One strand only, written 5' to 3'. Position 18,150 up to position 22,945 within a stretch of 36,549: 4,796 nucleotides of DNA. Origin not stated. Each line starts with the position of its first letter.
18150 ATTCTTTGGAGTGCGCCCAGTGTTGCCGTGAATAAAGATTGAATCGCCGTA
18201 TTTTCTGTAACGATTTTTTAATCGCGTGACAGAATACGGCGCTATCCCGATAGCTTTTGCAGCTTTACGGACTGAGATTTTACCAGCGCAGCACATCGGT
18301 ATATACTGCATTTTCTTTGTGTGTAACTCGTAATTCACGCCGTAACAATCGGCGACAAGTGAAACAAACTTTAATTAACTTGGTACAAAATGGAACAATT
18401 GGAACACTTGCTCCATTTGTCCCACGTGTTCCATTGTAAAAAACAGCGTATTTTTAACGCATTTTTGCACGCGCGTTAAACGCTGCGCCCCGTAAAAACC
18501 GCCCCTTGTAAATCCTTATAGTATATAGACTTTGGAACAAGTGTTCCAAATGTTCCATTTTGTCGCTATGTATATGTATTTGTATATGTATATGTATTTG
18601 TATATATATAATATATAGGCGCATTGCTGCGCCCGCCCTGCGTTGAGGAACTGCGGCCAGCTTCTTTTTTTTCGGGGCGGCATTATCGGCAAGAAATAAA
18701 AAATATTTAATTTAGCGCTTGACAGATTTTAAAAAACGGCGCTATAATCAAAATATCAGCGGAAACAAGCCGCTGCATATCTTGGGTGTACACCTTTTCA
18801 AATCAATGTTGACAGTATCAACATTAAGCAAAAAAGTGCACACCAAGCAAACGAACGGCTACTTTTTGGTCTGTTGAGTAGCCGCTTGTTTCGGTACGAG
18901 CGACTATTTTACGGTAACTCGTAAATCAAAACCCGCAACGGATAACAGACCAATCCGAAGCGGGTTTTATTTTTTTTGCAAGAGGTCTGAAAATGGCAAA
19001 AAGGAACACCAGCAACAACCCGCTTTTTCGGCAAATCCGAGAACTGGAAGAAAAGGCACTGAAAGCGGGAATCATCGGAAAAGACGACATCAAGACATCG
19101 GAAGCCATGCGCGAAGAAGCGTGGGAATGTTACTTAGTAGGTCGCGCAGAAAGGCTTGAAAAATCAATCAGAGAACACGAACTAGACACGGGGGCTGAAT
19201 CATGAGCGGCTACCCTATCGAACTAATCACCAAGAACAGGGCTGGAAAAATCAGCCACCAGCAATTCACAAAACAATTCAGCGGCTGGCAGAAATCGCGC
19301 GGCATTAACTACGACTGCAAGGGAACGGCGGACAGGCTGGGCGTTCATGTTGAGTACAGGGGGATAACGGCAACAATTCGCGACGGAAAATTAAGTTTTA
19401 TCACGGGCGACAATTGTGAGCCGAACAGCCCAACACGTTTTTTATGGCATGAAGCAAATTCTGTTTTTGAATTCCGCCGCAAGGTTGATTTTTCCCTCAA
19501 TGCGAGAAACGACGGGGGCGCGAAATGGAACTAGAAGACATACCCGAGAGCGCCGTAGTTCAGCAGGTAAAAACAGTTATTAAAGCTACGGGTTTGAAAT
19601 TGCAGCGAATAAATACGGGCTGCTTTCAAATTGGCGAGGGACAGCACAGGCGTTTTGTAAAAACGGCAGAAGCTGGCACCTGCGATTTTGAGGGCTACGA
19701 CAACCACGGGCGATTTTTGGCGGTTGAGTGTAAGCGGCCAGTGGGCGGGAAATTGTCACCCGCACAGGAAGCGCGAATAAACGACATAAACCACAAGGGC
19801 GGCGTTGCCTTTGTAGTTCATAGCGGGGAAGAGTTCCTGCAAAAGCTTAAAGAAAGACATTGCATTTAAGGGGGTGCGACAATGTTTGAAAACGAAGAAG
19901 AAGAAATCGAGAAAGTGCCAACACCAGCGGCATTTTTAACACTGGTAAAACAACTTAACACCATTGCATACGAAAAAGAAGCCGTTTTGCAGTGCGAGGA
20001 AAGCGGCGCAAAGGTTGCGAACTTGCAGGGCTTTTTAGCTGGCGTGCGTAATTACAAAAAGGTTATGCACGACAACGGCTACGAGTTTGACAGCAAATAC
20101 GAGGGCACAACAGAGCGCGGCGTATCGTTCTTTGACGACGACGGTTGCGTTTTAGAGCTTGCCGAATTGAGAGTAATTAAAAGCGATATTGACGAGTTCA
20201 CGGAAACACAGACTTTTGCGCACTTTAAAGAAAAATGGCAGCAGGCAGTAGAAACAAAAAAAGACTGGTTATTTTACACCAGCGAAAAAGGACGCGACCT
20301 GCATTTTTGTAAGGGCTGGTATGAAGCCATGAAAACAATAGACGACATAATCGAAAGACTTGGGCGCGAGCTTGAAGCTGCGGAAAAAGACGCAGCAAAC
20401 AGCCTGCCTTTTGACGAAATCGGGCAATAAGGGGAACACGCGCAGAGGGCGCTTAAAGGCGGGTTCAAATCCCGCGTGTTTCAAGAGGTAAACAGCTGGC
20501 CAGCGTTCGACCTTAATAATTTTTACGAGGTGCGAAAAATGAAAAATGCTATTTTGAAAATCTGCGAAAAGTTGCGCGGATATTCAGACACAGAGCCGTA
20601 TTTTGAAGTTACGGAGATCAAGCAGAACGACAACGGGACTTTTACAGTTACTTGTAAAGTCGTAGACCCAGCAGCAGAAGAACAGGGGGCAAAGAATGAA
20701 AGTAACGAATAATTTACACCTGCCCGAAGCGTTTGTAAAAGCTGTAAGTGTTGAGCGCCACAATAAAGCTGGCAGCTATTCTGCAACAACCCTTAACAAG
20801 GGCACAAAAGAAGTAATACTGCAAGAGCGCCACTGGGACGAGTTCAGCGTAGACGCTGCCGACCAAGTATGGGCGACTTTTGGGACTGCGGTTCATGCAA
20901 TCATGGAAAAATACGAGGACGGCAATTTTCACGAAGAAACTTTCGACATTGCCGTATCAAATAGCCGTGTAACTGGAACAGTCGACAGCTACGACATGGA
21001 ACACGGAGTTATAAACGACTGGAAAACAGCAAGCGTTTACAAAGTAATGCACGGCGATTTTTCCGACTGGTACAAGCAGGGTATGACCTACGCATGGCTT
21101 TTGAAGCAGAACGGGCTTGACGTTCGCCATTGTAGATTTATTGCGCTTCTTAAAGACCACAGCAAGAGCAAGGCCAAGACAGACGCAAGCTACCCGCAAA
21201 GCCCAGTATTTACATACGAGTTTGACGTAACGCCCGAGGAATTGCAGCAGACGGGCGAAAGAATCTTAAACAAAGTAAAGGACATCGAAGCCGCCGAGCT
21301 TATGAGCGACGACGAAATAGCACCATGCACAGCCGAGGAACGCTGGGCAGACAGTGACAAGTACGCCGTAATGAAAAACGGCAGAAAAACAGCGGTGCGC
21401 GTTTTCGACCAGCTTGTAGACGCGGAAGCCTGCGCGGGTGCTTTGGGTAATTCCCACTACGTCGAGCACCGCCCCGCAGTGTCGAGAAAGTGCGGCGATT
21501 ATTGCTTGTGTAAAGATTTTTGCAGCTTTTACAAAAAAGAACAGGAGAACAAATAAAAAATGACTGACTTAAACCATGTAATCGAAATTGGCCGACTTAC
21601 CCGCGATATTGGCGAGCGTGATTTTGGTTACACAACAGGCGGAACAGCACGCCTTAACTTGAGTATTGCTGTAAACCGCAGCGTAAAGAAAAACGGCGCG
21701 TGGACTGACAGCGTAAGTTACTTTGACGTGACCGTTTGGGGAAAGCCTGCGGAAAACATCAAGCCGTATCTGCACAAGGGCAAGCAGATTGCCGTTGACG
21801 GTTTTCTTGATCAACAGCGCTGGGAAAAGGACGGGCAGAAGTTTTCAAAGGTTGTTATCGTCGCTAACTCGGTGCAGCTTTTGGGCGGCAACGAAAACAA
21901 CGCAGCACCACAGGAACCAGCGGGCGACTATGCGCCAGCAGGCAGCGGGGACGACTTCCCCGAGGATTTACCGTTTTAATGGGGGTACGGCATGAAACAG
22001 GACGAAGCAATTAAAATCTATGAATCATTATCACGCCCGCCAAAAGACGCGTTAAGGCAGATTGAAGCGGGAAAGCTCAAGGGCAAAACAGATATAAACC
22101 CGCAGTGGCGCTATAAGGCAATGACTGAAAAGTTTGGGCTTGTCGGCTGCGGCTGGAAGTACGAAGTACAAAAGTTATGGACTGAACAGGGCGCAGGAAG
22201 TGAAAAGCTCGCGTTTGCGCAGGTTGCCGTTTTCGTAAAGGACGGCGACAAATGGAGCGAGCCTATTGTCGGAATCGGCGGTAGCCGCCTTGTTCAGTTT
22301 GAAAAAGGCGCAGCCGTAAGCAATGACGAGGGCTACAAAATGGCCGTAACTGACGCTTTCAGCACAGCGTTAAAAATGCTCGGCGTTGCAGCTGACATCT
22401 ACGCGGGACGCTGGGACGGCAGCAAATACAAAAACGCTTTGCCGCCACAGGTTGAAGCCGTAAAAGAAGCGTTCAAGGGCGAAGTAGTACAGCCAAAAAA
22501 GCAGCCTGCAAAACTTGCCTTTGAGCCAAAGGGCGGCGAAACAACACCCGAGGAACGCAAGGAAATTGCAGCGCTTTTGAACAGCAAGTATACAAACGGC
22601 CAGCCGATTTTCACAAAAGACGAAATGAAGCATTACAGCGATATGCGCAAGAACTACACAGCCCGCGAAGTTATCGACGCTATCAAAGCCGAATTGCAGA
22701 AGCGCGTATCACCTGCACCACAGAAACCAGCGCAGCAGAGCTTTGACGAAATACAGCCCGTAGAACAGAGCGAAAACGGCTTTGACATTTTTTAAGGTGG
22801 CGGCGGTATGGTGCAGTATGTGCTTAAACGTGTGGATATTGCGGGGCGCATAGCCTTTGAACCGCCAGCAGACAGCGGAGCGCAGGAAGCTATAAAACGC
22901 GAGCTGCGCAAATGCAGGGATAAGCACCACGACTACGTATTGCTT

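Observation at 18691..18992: Perfect consensus promoter feeding a ~220-nt ORF-less structured RNA that ends in a terminator just before the first early gene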

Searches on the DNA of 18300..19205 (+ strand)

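Call 7: search_rna_families(source=window, start=18300, end=19100, threshold=evalue, max_evalue=10, show_alignments=3)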
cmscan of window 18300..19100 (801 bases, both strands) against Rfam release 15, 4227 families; matches with E-value up to 10: 19.
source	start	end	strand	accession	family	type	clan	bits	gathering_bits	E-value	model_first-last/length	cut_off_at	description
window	18781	18848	-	RF00810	mir-85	Gene; miRNA;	-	24.4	68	0.034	1-82/82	no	mir-85 microRNA precursor family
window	18566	18607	-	RF01825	RUF21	Gene;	-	23.4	60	0.086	596-637/690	no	RNA of unknown function 21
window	18568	18623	+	RF04217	mir-297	Gene; miRNA;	-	23.1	90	0.2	1-71/71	no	mir-297 microRNA precursor family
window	18560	18634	+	RF04154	mir-1277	Gene; miRNA;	-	21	81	0.41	1-78/78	no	mir-1277 microRNA precursor family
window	18507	18704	+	RF02090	DAOA-AS1_1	Gene; lncRNA;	-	20.9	50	4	1-201/201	no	DAOA antisense RNA 1 conserved region 1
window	18379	18570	+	RF04128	MIR8562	Gene; miRNA;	-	19.7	211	0.4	1-242/242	no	MIR8562 microRNA precursor family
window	18927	18967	-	RF04042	mir-7961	Gene; miRNA;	-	19.1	90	0.59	1-56/56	no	mir-7961 microRNA precursor family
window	18877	18977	+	RF01772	rnk_pseudo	Cis-reg; leader;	-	19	55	1.5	1-108/108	no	Pseudomonas rnk leader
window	18532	18637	+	RF01828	SprD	Gene; sRNA;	-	18.9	100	0.21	1-142/142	no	Small pathogenicity island RNA D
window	18922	19028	-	RF00400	SNORA28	Gene; snRNA; snoRNA; HACA-box;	CL00033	18.6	65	1.7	1-126/126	no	Small nucleolar RNA SNORA28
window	18528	18748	+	RF02660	icaR_3p_UTR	Cis-reg;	-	16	369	0.25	1-390/390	no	icaR 3'UTR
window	18965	19011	-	RF01705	Flavo-1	Gene; sRNA;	-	15.3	42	3.7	19-58/76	no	Flavo-1 RNA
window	18996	19080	-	RF02156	NPPA-AS1_1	Gene; lncRNA;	-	14.9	45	3.4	94-176/176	no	NPPA antisense RNA 1 conserved region 1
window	18778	18850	-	RF00669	mir-96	Gene; miRNA;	-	14.5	65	8.3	1-78/78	no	mir-96 microRNA precursor family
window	18588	18716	-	RF02078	STnc210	Gene; sRNA;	-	14.1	100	7.6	1-179/179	no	Salmonella enterica sRNA STnc210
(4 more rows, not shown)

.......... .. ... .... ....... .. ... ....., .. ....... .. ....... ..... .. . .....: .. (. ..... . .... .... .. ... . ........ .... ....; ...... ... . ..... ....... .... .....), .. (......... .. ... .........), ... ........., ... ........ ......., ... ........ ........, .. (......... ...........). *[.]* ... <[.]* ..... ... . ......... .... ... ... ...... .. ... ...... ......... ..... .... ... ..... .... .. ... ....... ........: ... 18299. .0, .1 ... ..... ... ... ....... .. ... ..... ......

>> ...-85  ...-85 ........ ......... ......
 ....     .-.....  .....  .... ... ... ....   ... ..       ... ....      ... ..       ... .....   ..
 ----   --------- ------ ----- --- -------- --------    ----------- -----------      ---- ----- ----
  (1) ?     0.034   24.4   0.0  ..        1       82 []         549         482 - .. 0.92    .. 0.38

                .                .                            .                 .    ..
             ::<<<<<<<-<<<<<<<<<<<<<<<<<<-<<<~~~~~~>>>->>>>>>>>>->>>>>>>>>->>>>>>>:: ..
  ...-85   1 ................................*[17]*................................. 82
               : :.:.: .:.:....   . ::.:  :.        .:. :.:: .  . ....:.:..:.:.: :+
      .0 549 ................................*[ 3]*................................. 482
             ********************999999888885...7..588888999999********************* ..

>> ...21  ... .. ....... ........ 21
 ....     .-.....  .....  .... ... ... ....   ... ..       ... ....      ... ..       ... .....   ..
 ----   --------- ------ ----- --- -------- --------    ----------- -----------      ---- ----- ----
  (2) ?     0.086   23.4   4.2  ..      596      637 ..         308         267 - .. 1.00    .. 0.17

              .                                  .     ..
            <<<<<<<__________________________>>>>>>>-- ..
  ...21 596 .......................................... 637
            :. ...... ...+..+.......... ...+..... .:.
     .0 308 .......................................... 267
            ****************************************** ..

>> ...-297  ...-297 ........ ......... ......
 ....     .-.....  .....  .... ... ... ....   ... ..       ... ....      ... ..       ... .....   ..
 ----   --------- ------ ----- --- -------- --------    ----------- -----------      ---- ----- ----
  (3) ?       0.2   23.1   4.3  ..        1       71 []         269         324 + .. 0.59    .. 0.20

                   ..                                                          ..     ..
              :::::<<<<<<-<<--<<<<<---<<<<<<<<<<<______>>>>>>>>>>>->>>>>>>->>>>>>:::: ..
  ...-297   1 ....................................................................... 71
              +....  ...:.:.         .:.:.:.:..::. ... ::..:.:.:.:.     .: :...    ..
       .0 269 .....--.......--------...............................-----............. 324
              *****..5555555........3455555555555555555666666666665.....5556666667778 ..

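Call 10: search_dna_similar(query=window:18339-19205:+, collection=phages, mode=distant, max_rows=30)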
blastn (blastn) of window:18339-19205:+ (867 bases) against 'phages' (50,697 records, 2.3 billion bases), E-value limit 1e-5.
No match.

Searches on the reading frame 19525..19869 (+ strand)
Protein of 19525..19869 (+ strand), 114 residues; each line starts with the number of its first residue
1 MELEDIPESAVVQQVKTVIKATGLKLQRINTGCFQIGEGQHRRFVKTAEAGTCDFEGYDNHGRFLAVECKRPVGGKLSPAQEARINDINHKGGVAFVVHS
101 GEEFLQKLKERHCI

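Call 9: search_protein_families(library=pfam, proteins=[window:19525-19869:+], max_evalue=0.01)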
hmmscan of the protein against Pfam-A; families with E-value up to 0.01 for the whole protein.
window:19525-19869:+ (114 aa): 1 family
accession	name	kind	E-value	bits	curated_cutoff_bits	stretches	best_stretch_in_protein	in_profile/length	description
PF08774.17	VRR_NUC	-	0.00055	20.4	23.8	1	49-100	61-114/116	VRR-NUC domain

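Call 11: search_protein_families(library=phrogs, proteins=[window:19525-19869:+], max_evalue=0.001)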
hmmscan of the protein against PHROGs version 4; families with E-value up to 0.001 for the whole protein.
window:19525-19869:+ (114 aa): 3 families
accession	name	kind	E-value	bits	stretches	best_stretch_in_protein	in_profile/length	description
phrog_93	-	DNA, RNA and nucleotide metabolism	8.7e-14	52.1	1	5-110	351-440/613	endonuclease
phrog_824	-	unknown function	1.2e-07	32.9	1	62-110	126-173/265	-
phrog_5702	-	DNA, RNA and nucleotide metabolism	1.2e-05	26.2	1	49-113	4-68/70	Holliday junction resolvase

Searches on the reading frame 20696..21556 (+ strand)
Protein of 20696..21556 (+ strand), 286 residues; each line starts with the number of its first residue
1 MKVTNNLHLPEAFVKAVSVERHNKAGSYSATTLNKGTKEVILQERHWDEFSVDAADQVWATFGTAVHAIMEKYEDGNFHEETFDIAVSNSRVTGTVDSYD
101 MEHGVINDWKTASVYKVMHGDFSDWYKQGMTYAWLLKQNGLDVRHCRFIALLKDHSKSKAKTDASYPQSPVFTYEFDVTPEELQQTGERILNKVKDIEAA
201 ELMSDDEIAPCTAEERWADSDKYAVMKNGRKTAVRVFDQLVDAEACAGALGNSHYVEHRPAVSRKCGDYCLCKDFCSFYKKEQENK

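Call 9: search_protein_families(library=pfam, proteins=[window:20696-21556:+], max_evalue=0.01)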
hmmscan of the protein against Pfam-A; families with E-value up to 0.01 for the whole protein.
window:20696-21556:+ (286 aa): 2 families
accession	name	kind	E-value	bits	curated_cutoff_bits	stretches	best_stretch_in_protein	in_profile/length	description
PF12705.13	PDDEXK_1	-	0.00011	22.7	22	0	78-202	110-196/247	PD-(D/E)XK nuclease superfamily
PF01314.23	AFOR_C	-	0.0055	16.3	27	0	146-218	276-340/385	Aldehyde ferredoxin oxidoreductase, domains 2 & 3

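Call 11: search_protein_families(library=phrogs, proteins=[window:20696-21556:+], max_evalue=0.001)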
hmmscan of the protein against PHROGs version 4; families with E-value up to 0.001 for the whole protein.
window:20696-21556:+ (286 aa): 4 families
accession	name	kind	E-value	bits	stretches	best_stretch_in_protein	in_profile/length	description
phrog_2139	-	DNA, RNA and nucleotide metabolism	4.2e-46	158.5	2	80-282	122-322/330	exonuclease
phrog_1218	-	DNA, RNA and nucleotide metabolism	8.8e-06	26.2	1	59-284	93-337/364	exonuclease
phrog_69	-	DNA, RNA and nucleotide metabolism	1.6e-05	25.1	0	80-202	193-297/501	exonuclease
phrog_1674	-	DNA, RNA and nucleotide metabolism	5.9e-05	23.4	1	78-152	122-197/276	exonuclease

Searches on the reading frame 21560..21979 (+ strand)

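Call 9: search_protein_families(library=pfam, proteins=[window:21560-21979:+], max_evalue=0.01)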
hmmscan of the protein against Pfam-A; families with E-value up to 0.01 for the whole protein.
window:21560-21979:+ (139 aa): 1 family
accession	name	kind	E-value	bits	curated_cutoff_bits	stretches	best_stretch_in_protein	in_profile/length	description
PF00436.31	SSB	-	1.4e-23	83.3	26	1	4-108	1-104/104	Single-strand binding protein family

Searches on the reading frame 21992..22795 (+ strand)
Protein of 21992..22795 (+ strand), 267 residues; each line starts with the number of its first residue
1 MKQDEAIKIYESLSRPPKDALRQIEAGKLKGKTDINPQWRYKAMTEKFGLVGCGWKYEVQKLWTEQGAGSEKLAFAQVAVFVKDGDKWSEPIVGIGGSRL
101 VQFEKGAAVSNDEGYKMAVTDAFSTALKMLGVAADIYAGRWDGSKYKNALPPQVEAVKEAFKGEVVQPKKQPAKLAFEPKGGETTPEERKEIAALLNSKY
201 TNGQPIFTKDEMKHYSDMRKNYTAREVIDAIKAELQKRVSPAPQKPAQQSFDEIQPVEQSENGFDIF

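Call 9: search_protein_families(library=pfam, proteins=[window:21992-22795:+], max_evalue=0.01)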
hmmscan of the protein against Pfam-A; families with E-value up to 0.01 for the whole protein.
window:21992-22795:+ (267 aa): 0 families

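Call 11: search_protein_families(library=phrogs, proteins=[window:21992-22795:+], max_evalue=0.001)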
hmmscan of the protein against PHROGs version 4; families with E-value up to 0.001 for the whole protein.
window:21992-22795:+ (267 aa): 3 families
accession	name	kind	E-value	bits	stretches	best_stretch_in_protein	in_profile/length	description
phrog_7792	-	unknown function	6.8e-43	147.8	1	4-148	7-151/255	-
phrog_7838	-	DNA, RNA and nucleotide metabolism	1.2e-33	117.7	1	4-238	3-225/242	exonuclease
phrog_2489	-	DNA, RNA and nucleotide metabolism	1.4e-06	27.9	0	108-148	588-628/728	exonuclease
